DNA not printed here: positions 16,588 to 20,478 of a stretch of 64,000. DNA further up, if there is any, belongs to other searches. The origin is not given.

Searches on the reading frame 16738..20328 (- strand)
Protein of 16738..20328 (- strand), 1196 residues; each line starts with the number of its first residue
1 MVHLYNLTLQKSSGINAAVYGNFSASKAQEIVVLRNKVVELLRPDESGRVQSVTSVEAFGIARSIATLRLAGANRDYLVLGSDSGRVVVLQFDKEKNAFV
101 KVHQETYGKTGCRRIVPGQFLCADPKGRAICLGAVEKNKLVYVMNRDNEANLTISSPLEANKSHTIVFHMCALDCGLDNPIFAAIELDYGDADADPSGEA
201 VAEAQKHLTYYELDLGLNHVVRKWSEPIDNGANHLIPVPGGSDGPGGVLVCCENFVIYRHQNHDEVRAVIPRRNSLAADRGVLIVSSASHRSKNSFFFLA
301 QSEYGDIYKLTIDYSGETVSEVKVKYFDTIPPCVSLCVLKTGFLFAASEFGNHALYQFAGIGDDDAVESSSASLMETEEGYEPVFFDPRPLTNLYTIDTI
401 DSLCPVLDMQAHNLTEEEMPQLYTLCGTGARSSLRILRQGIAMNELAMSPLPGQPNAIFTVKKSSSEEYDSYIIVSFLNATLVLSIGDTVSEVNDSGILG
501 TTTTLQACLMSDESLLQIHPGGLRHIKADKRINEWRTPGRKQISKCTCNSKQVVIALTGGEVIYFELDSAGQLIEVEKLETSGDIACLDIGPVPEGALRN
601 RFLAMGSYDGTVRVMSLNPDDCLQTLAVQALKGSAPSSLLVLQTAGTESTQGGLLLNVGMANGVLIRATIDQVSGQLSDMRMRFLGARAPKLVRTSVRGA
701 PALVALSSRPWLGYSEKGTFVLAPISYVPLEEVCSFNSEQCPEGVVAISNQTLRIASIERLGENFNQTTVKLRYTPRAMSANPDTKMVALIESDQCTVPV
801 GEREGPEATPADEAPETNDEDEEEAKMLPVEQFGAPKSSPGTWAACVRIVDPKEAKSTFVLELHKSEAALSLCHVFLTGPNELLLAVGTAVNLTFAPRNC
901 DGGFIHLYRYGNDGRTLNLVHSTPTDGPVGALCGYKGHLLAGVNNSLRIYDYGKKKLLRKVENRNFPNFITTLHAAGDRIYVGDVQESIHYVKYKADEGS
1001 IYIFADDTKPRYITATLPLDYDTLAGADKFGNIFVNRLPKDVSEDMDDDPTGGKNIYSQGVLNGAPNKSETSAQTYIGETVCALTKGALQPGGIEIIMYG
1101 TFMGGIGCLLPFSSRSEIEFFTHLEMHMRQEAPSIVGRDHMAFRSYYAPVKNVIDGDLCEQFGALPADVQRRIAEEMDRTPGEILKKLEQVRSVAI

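Call 66: search_protein_families(library=pfam, proteins=[window:16738-20328:-], max_evalue=0.00001)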
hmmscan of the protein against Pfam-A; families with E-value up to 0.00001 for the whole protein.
window:16738-20328:- (1196 aa): 3 families
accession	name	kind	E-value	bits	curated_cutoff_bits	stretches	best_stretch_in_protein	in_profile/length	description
PF10433.15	Beta-prop_RSE1_1st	-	1.4e-118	396.3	26.9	1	15-399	2-349/351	RSE1/DDB1/CPSF1 first beta-propeller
PF23726.1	Beta-prop_RSE1_2nd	-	1e-96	324.5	30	1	438-758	1-327/327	RSE1/DDB1/CPSF1 second beta-propeller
PF03178.21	CPSF_A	-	1.6e-95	320.5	27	1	845-1163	2-318/319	CPSF A subunit region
